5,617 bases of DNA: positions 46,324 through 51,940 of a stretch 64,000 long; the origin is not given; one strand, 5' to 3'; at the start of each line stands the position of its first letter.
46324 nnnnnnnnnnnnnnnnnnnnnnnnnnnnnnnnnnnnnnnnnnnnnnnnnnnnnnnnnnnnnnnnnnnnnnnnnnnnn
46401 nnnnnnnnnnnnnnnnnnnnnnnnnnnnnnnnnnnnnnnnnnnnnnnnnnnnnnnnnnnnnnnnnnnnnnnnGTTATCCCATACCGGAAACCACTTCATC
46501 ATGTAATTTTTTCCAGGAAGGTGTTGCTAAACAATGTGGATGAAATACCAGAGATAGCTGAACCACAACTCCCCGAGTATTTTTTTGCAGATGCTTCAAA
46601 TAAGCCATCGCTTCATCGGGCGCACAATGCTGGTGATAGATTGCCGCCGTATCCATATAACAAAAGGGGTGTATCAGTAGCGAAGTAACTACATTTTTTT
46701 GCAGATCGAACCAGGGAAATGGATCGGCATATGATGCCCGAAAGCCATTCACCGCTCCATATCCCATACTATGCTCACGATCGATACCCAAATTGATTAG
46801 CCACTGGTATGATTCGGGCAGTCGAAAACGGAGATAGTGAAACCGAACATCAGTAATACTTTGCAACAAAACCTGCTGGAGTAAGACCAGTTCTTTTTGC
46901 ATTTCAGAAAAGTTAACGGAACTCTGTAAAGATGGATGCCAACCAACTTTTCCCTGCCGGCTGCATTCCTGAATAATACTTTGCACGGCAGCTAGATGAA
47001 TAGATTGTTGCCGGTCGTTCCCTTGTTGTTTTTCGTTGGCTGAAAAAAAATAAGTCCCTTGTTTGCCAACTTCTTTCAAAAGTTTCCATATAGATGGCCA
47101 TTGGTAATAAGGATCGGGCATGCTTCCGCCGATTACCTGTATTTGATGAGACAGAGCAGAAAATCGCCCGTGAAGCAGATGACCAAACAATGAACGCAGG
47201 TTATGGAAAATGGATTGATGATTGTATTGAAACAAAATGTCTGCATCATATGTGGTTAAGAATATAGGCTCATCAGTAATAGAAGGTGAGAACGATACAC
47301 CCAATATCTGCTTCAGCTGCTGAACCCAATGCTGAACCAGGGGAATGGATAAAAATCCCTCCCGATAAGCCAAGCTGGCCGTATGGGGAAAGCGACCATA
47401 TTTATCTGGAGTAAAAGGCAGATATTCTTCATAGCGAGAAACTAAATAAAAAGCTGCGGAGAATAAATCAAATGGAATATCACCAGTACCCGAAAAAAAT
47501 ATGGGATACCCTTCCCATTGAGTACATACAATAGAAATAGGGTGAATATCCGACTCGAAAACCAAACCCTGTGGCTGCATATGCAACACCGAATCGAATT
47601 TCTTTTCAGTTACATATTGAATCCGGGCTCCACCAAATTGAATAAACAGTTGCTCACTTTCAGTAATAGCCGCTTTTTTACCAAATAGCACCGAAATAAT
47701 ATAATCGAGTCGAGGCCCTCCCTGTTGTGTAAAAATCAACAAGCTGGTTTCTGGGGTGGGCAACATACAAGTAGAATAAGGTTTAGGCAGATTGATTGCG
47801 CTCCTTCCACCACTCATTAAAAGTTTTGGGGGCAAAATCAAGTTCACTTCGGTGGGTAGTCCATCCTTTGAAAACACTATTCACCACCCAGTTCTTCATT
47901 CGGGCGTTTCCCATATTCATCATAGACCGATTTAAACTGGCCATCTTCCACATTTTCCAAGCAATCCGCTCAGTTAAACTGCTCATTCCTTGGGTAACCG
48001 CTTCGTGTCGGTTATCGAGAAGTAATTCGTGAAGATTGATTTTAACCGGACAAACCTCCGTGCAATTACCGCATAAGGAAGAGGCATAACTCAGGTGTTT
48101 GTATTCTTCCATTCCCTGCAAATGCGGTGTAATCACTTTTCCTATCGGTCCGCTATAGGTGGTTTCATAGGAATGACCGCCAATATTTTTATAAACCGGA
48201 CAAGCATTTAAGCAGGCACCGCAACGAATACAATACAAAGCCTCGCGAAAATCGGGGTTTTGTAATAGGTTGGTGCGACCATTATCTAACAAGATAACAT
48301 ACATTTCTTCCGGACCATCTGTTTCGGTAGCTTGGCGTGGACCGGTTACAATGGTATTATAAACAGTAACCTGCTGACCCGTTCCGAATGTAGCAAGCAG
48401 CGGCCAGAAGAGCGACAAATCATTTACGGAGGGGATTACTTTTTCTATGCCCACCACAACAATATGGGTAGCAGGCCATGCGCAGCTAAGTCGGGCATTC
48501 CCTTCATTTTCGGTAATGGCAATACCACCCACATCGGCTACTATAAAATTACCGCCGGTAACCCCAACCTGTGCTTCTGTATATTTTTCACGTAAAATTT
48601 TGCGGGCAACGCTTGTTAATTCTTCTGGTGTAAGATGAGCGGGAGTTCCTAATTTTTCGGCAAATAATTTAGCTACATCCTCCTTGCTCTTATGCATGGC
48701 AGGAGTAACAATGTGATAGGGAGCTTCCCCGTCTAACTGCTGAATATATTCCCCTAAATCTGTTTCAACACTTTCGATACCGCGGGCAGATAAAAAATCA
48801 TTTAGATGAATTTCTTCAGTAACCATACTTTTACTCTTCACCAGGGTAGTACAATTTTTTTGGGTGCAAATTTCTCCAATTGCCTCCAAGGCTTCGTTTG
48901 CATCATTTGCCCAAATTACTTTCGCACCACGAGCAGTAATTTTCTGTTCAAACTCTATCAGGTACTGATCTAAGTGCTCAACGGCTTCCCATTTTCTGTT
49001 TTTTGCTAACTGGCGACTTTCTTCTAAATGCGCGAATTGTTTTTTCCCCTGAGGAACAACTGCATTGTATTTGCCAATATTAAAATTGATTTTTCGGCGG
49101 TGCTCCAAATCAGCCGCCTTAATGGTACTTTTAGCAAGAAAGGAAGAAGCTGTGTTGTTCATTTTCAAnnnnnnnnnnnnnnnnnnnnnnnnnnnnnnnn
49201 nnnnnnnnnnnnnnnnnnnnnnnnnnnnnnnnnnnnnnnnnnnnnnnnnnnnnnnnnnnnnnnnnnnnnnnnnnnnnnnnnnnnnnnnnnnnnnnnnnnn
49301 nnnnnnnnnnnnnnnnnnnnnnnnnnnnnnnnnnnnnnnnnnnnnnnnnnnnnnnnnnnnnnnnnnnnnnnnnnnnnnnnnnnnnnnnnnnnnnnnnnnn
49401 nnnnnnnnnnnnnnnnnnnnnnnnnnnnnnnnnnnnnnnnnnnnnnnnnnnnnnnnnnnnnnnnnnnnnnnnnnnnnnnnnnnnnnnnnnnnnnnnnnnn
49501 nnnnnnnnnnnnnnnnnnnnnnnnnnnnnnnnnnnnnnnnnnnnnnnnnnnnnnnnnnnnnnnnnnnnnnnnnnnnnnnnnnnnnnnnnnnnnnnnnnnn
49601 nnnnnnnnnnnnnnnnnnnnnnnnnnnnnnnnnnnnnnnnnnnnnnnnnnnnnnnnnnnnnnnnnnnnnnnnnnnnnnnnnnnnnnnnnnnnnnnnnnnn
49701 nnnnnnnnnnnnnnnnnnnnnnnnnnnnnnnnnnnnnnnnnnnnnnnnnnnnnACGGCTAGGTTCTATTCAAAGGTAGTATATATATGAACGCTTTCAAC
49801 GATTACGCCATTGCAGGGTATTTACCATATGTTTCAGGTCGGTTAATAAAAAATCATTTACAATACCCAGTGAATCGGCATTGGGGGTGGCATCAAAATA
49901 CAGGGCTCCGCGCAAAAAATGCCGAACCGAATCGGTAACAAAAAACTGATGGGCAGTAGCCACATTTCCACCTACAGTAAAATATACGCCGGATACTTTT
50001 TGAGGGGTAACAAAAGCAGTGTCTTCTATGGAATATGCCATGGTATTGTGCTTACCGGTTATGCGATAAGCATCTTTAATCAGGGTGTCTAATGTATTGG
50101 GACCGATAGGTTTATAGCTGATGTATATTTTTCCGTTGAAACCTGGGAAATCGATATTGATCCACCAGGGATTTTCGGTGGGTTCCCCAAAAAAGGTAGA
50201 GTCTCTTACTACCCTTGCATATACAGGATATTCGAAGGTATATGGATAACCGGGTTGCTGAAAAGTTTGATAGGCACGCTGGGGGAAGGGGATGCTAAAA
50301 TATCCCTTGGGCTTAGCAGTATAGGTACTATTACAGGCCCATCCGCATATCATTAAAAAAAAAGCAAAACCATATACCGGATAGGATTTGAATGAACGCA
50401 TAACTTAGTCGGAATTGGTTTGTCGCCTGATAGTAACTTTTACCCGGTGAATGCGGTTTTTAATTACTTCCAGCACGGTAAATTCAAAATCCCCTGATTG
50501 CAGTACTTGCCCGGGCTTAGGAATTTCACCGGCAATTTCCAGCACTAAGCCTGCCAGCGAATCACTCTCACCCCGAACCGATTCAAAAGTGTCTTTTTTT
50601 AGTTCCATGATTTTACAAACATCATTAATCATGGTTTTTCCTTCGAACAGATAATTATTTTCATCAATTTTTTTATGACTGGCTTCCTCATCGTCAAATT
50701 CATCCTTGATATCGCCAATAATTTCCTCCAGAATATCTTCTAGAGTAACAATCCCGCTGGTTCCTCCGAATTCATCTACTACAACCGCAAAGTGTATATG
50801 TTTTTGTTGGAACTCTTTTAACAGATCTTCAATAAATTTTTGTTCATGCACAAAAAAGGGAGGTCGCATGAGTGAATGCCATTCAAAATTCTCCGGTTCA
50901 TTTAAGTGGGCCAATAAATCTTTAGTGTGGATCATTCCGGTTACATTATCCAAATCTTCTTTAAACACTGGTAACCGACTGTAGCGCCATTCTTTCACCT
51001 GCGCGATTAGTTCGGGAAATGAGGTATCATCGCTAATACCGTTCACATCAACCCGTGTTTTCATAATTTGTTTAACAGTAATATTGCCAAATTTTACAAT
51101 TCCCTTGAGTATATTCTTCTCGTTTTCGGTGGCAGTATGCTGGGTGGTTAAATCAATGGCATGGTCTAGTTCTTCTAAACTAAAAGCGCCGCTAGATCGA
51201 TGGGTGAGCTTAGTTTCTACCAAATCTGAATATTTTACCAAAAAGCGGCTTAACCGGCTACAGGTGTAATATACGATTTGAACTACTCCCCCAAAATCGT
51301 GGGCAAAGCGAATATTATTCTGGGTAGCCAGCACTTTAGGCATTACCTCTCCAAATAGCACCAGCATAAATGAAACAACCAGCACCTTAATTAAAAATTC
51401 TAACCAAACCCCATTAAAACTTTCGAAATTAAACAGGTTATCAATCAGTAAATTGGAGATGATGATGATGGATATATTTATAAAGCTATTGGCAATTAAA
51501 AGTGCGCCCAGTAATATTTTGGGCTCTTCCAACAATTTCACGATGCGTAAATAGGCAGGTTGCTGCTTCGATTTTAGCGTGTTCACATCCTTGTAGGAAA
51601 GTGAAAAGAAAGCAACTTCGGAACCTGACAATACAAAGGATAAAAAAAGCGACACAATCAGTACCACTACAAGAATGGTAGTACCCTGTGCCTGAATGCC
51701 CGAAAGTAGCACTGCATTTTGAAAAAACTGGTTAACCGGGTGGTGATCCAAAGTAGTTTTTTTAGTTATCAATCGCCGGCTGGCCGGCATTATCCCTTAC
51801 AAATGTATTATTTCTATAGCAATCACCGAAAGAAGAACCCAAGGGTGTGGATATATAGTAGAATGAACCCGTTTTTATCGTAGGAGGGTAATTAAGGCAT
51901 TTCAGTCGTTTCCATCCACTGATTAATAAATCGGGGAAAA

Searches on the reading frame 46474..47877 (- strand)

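Call 13: search_protein_families(library=pfam, proteins=[window:46474-47877:-], max_evalue=0.001)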
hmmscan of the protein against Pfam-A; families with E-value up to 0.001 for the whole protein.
window:46474-47877:- (467 aa): 1 family
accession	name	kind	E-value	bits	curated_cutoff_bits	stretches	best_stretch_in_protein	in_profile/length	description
PF23019.1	DUF7033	-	5.3e-26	91.3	27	1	134-220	1-89/90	Family of unknown function (DUF7033)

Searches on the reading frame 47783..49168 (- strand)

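Call 13: search_protein_families(library=pfam, proteins=[window:47783-49168:-], max_evalue=0.001)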
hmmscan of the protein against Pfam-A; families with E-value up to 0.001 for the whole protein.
window:47783-49168:- (461 aa): 14 families
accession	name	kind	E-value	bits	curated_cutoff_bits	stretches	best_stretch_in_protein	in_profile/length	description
PF02589.21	LUD_dom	-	9.3e-39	133.5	22.6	1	72-294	3-189/189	LUD domain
PF13183.11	Fer4_8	-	1.5e-14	54.7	27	1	310-377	2-68/68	4Fe-4S dicluster domain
PF13237.11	Fer4_10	-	2.2e-08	34.4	25.5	1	309-329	5-22/53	4Fe-4S dicluster domain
PF12838.12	Fer4_7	-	4.3e-07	30.7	27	1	313-377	2-52/52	4Fe-4S dicluster domain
PF13534.11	Fer4_17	-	4.8e-07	30.7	22.2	1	313-377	2-60/61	4Fe-4S dicluster domain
PF13484.11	Fer4_16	-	1.2e-06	29.6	30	1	313-375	2-65/66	4Fe-4S double cluster binding domain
PF13187.11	Fer4_9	-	3.5e-06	27.4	27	0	311-325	35-49/52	4Fe-4S dicluster domain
PF11870.13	LutB_C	-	5.7e-06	27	26.8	1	396-459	23-88/88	Lactate utilisation protein B, C-terminal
PF00037.32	Fer4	-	7.4e-06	26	21.1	0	313-325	8-20/24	4Fe-4S binding domain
PF12797.12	Fer4_2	-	3.4e-05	24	24.5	1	308-325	5-22/22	4Fe-4S binding domain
PF12798.12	Fer4_3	-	3.8e-05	24.6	27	0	313-325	1-13/15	4Fe-4S binding domain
PF12837.12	Fer4_6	-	0.00019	21.6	25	0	312-325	8-21/24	4Fe-4S binding domain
PF12800.12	Fer4_4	-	0.00027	21.5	24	0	313-326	4-17/17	4Fe-4S binding domain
PF14697.11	Fer4_21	-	0.0005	20.6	35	0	313-325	8-53/59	4Fe-4S dicluster domain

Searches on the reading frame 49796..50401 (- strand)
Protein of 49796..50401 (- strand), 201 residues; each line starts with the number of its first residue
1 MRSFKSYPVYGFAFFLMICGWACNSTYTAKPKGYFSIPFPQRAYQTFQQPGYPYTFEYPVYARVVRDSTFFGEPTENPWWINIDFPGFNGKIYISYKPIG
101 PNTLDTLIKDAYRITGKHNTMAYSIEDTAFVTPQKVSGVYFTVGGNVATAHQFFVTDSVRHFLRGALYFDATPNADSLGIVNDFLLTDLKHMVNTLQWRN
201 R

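Call 13: search_protein_families(library=pfam, proteins=[window:49796-50401:-], max_evalue=0.001)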
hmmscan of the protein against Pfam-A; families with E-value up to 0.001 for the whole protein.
window:49796-50401:- (201 aa): 1 family
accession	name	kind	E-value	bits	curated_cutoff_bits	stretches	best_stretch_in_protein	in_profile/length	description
PF25593.1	GldD_lipo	-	6.5e-59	199.1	27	1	25-198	2-170/170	Gliding motility lipoprotein GldD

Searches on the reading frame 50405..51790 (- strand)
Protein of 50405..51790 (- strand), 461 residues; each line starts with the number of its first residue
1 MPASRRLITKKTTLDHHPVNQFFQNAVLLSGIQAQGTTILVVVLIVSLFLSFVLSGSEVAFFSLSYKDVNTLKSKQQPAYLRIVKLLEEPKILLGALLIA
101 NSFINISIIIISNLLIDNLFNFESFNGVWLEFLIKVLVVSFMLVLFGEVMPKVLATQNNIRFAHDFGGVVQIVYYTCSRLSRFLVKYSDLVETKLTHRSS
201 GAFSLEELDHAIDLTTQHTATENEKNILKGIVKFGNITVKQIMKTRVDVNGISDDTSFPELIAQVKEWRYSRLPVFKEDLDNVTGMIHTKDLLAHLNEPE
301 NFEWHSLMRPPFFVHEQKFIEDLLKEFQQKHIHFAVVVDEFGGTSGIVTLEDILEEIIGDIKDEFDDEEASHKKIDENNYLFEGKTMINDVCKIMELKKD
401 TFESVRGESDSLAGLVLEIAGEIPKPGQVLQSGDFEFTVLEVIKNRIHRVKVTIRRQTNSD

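Call 13: search_protein_families(library=pfam, proteins=[window:50405-51790:-], max_evalue=0.001)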
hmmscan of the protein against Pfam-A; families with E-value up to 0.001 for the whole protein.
window:50405-51790:- (461 aa): 3 families
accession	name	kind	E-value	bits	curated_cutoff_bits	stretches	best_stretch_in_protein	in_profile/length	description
PF01595.25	CNNM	-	1.8e-27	96.6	28.4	1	43-224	2-180/181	Cyclin M transmembrane N-terminal domain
PF00571.33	CBS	-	1.9e-17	63.7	24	2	307-358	4-56/57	CBS domain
PF03471.22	CorC_HlyC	-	1.2e-16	61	27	1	374-454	2-79/81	Transporter associated domain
